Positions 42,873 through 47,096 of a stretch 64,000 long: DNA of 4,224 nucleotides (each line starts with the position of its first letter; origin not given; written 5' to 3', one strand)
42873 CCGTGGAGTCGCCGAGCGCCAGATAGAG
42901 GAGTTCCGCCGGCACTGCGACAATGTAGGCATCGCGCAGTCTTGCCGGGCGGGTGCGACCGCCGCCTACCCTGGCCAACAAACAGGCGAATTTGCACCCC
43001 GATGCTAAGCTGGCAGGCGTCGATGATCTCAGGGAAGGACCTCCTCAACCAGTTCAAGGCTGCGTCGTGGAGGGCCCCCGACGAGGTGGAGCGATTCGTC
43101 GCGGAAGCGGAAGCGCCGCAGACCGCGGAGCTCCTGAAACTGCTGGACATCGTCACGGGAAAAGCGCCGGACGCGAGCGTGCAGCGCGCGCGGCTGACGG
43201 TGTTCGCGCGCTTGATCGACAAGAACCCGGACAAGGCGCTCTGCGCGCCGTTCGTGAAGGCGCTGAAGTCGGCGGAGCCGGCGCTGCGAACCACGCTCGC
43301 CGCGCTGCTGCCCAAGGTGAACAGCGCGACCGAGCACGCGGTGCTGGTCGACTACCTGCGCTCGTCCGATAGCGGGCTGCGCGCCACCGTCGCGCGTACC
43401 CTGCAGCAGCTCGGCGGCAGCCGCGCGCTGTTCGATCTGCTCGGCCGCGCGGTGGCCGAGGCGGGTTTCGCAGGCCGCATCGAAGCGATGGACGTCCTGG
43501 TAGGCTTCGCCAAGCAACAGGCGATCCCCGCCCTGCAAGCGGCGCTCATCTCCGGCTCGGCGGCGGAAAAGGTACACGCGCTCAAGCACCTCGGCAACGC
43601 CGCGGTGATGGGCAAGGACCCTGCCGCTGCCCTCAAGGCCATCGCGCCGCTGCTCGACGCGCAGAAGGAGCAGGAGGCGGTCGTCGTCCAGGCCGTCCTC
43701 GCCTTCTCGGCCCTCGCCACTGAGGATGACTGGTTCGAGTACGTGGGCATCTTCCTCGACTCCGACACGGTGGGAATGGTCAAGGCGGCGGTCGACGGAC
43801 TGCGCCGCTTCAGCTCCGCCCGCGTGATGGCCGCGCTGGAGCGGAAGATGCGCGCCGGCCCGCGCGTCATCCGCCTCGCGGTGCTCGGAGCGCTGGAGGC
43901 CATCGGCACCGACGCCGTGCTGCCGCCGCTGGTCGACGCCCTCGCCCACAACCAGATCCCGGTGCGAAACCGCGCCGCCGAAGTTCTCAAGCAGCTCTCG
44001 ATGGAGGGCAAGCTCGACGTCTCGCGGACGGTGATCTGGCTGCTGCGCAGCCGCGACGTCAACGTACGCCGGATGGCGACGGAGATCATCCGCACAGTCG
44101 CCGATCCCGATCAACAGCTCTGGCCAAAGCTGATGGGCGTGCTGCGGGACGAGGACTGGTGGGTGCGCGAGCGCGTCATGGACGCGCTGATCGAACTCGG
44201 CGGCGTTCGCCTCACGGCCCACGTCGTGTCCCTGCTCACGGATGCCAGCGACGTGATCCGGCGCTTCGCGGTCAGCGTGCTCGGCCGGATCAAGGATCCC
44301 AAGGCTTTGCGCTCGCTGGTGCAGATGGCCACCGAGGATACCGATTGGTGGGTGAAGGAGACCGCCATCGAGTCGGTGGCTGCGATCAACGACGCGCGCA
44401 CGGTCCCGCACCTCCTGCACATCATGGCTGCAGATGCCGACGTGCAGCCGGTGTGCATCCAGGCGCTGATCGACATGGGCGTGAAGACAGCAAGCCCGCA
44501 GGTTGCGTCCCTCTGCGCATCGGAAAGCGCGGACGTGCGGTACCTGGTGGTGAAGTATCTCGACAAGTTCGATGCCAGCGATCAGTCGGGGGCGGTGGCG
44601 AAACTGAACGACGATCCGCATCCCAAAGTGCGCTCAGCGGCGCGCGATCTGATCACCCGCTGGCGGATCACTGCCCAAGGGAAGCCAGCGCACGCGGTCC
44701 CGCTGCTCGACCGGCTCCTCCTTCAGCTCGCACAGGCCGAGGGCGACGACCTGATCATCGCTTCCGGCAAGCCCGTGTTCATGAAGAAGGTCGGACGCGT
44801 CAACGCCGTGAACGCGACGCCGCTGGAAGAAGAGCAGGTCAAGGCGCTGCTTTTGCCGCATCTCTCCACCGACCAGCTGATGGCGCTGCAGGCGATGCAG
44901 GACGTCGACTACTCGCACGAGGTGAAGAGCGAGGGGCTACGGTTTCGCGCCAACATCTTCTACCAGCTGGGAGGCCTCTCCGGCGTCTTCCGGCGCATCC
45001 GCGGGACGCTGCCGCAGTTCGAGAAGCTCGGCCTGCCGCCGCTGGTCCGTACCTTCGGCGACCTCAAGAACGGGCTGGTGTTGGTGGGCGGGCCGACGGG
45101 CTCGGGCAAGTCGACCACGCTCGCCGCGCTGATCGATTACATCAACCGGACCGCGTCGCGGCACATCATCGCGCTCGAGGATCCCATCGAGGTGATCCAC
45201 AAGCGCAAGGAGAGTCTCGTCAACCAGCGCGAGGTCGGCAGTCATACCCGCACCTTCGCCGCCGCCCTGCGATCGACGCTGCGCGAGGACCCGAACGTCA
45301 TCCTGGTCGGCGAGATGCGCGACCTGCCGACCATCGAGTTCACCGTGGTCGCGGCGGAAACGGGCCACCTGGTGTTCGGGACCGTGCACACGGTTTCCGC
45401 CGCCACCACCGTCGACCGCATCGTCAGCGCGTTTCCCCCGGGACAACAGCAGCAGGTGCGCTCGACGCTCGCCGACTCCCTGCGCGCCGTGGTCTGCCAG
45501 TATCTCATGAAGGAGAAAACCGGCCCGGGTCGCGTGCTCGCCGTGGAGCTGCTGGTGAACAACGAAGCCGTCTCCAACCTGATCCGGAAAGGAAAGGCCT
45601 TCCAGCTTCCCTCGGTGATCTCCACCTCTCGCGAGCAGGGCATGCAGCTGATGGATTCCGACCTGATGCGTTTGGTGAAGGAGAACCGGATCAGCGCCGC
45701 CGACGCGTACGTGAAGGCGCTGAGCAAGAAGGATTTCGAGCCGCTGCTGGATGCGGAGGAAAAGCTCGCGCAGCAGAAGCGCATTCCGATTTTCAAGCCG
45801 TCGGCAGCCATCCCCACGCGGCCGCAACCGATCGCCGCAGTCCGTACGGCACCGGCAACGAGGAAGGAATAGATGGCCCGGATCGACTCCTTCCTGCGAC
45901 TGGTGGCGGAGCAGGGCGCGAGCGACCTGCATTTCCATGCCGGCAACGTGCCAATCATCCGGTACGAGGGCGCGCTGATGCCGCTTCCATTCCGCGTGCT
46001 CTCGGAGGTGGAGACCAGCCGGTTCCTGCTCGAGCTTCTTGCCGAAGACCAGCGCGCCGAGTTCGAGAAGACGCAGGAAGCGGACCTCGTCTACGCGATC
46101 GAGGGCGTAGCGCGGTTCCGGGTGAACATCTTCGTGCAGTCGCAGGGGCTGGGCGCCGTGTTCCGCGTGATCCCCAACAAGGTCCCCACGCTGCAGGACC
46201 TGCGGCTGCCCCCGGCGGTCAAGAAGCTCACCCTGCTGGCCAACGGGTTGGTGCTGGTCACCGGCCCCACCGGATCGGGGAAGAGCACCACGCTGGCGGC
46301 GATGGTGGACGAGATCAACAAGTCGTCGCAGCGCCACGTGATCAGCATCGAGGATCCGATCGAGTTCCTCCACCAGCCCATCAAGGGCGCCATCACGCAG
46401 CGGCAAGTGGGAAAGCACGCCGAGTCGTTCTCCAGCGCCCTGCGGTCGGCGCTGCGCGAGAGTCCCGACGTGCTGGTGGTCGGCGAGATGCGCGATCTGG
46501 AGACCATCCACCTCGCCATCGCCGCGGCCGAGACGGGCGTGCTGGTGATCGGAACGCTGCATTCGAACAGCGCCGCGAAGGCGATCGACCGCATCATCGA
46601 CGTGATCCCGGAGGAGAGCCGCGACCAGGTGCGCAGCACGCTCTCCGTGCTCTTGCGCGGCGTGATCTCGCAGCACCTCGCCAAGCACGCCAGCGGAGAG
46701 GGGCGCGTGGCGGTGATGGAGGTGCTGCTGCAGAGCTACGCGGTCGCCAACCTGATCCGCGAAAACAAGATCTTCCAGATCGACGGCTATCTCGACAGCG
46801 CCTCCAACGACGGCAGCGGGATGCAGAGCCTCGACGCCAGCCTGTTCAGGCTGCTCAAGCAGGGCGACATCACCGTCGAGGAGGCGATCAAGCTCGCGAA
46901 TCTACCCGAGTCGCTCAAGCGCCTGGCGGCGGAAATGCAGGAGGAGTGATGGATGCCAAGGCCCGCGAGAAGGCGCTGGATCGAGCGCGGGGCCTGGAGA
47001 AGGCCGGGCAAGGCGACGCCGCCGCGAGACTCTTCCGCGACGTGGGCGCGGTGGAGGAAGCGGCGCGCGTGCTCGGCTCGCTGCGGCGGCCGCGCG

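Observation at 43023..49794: Orphan, translationally coupled operon: HEAT::PilT fusion, PilT paralog, repeat-domain Ser/Thr kinase, PAP2 phosphatase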

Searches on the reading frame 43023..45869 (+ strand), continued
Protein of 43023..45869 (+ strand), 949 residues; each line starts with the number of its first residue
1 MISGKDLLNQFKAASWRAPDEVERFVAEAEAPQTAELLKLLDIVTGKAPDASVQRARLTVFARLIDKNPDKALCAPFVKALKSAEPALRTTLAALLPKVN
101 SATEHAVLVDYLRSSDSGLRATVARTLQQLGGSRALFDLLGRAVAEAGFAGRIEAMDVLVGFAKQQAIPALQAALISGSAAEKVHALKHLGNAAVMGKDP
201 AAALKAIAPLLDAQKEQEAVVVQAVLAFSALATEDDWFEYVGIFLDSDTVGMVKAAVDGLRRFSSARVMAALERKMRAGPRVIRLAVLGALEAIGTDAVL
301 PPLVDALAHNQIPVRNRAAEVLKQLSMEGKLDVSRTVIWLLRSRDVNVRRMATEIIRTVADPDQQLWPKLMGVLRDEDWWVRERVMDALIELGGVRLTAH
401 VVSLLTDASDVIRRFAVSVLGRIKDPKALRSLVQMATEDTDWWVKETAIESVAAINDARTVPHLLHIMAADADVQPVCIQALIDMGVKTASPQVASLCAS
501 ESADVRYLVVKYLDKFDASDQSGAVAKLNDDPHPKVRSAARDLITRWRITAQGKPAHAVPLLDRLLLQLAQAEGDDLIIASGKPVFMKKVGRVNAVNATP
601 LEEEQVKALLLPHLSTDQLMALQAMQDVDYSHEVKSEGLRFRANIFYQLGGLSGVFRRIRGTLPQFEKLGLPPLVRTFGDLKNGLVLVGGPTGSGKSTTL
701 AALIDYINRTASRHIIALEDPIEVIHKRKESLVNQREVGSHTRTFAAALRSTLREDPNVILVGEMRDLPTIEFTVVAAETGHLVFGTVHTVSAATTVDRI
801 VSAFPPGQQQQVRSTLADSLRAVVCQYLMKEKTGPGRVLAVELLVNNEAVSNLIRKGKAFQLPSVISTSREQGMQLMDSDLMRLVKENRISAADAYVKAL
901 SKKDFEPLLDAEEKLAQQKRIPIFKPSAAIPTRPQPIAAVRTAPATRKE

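Call 89: search_protein_families(library=padloc, proteins=[window:43023-45869:+], max_evalue=0.001)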
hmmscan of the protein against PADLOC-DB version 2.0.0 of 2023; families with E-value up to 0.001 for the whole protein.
window:43023-45869:+ (949 aa): 4 families
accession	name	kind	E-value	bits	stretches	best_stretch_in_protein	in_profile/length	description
PDLC02919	HEAT-ARM_XIII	-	1.2e-16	57.4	2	154-352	311-500/1972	-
PDLC04140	mad8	-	5.3e-07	27.4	1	682-730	26-68/314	mads_8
PDLC02973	WGR_XIII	-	2.5e-05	20.9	0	494-575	619-699/973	-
PDLC04135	mad3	-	8.7e-05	20.2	0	681-764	20-108/374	mads_3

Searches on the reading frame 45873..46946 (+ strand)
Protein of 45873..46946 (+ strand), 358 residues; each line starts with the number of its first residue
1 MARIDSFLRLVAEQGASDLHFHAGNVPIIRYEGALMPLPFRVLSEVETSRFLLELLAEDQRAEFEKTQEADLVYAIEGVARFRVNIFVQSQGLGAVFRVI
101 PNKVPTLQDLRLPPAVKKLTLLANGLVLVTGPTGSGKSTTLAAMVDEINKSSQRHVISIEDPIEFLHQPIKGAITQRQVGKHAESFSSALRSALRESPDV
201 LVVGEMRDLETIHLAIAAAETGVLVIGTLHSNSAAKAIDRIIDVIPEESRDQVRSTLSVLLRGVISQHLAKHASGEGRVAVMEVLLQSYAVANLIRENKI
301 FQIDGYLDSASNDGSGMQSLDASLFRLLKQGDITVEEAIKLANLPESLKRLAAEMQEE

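Call 8: search_protein_families(library=pfam, proteins=[window:45873-46946:+], max_evalue=0.01)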
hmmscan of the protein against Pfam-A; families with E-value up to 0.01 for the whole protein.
window:45873-46946:+ (358 aa): 19 families
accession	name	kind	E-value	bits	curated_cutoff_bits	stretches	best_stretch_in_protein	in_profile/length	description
PF00437.27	T2SSE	-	8.7e-46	156.7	24.9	1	4-282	12-290/370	Type II/IV secretion system protein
PF13401.12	AAA_22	-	3.7e-06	27.7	27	1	124-209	5-96/130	AAA domain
PF13191.12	AAA_16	-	9.9e-06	26.6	32.6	1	125-248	25-143/167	AAA ATPase domain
PF25199.1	nSTAND_NTPase5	-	1.8e-05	25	34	1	125-173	42-90/145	Novel STAND NTPase 5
PF13555.12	AAA_29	-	0.00026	21.1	27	1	122-144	20-42/61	P-loop containing region of AAA domain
PF01935.23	DUF87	-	0.001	19.7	23.2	1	128-157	27-56/220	Helicase HerA, central domain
PF04851.21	ResIII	-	0.0011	19.3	22.5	1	127-241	26-146/164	Type III restriction enzyme, res subunit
PF13476.12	AAA_23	-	0.0015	19.7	27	1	123-144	18-39/201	AAA domain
PF13604.12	AAA_30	-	0.0016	18.7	27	1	115-158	9-51/191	AAA domain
PF00004.35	AAA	-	0.0022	18.9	21.2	1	127-206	1-66/131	ATPase family associated with various cellular activities (AAA)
PF13245.12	AAA_19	-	0.0025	18.4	25.1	0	121-155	8-42/134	AAA domain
PF00005.33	ABC_tran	-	0.0026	18.8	25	1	119-158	6-45/137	ABC transporter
PF20720.3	nSTAND3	-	0.003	17.7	27.2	1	121-163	14-55/155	Novel STAND NTPase 3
PF03266.21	NTPase_1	-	0.0033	17.7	23.9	0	127-151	2-26/168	NTPase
PF10412.15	TrwB_AAD_bind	-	0.0041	16.5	20.5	1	127-157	18-48/387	Type IV secretion-system coupling protein DNA-binding domain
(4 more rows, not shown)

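Call 9: search_protein_families(library=ncbifam, proteins=[window:45873-46946:+], max_evalue=0.01)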
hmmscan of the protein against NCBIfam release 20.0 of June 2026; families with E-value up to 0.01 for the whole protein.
window:45873-46946:+ (358 aa): 25 families
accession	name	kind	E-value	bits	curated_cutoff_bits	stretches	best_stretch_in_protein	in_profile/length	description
TIGR01420.1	pilT_fam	subfamily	4.2e-127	424.1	319.1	1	4-345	2-341/343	PilT/PilU family type 4a pilus ATPase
TIGR02525.1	plasmid_TraJ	equivalog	9.6e-47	159.7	368.3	1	5-309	13-336/372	plasmid transfer ATPase TraJ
TIGR02533.1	type_II_gspE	equivalog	7.1e-41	140.4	630.25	1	108-248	223-363/486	type II secretion system ATPase GspE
NF007755.0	PRK10436.1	equivalog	4.6e-39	134.3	617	1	4-244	89-335/465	type II secretion system protein GspE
NF041000.1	ATPase_ComGA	equivalog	7.3e-39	133.4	300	1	12-269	8-264/267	competence type IV pilus ATPase ComGA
TIGR02524.1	dot_icm_DotB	equivalog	1.1e-38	133.4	463.3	1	4-300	6-314/358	Dot/Icm type IV secretion system ATPase DotB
TIGR02538.1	type_IV_pilB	equivalog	1.6e-35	122.8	675.65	1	123-244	315-432/564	type IV-A pilus assembly ATPase PilB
NF053534.1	T4PilAsmATPsTfpB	equivalog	4.8e-33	114.4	850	1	117-244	329-452/584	type IV pilus assembly ATPase TfpB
TIGR02782.1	TrbB_P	equivalog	7.2e-17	61.6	304.55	1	123-265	135-276/303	P-type conjugative transfer ATPase TrbB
NF058587.1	archaellum_moto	equivalog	1.3e-14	53.9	550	1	126-242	277-394/527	archaellum flagellar ATPase motor FlaI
TIGR02788.1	VirB11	equivalog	3e-14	52.8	249.95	1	123-249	143-272/308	P-type DNA transfer ATPase VirB11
TIGR03819.1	heli_sec_ATPase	hypoth_equivalog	8.6e-14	51.5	373.15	1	125-241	179-297/340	TadA family conjugal transfer-associated ATPase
NF010407.0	PRK13833.1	subfamily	1.1e-11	44.8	499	1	127-267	147-285/323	conjugal transfer protein TrbB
NF010469.0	PRK13894.1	subfamily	7.6e-11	41.9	508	1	126-249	151-272/320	conjugal transfer ATPase TrbB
NF010335.0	PRK13764.1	equivalog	1.8e-09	36.7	340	1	106-244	245-377/613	ATPase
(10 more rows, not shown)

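Call 34: search_solved_structures(query=window:45873-46946:+, max_evalue=1e-20, show_alignments=1)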
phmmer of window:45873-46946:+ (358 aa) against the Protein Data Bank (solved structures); distinct sequences matched with E-value up to 1e-20: 24.
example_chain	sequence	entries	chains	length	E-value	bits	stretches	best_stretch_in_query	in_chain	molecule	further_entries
3jvu_A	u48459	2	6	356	8.3e-96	324.3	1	6-354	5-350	Twitching mobility protein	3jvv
5zfq_A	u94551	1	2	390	4.6e-95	321.8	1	2-356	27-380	Twitching motility pilus retraction protein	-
6ojx_A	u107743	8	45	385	8.6e-93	314.4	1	2-351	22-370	Twitching motility pilus retraction ATPase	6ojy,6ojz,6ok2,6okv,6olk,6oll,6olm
2gsz_A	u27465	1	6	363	5e-89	302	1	7-351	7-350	twitching motility protein PilT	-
2ewv_A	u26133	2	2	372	5.5e-89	301.9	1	7-351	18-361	twitching motility protein PilT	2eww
9n32_A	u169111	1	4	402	3e-81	276.5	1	5-349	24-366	PilU protein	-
5fl3_A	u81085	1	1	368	2.4e-77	263.6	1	7-351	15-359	PILI RETRACTION PROTEIN PILT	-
10my_A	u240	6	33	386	5e-71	242.9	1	7-349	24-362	PilT/PilU family type 4a pilus ATPase | Twitching motility protein PilT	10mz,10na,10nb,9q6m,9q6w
2eyu_A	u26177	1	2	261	5.7e-70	239.4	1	101-351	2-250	twitching motility protein PilT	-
1p9r_A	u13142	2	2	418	2.6e-32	115.7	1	5-247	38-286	General secretion pathway protein E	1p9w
4kss_A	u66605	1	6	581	1.1e-31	113.7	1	5-247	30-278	Type II secretion system protein E, hemolysin-coregulated protein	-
4ksr_A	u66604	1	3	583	1.1e-31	113.7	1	5-247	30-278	Type II secretion system protein E, Hemolysin-coregulated protein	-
4pht_A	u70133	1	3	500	1.3e-31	113.4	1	5-248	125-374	General secretory pathway protein E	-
6geb_A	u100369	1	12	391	6.6e-31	111.1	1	6-298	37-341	DotB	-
5it5_F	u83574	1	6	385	1.5e-27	100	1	9-275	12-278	ATP binding motif-containing protein PilF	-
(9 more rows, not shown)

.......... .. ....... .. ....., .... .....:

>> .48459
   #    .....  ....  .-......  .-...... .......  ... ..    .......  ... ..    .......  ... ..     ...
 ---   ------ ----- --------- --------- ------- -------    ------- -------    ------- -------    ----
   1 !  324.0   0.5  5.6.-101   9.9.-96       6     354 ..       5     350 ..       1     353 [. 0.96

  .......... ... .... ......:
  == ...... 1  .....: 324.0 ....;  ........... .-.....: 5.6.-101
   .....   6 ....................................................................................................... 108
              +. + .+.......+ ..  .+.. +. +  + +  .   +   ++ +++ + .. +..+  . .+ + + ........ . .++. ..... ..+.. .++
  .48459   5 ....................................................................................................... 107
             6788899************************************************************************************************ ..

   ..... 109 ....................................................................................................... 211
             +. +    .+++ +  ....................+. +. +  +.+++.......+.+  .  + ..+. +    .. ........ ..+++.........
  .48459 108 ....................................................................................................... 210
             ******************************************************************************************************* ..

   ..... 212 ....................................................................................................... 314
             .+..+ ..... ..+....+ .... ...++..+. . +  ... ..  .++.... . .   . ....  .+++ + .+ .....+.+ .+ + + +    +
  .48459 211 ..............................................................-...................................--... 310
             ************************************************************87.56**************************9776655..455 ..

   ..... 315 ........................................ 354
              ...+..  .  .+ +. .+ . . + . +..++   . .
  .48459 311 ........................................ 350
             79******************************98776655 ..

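Call 89: search_protein_families(library=padloc, proteins=[window:45873-46946:+], max_evalue=0.001)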
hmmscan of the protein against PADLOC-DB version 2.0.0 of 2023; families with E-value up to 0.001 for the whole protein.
window:45873-46946:+ (358 aa): 2 families
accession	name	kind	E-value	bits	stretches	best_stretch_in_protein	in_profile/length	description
PDLC04140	mad8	-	2.1e-07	28.7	1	123-171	26-68/314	mads_8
PDLC04135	mad3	-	1.3e-05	22.9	1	117-145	14-43/374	mads_3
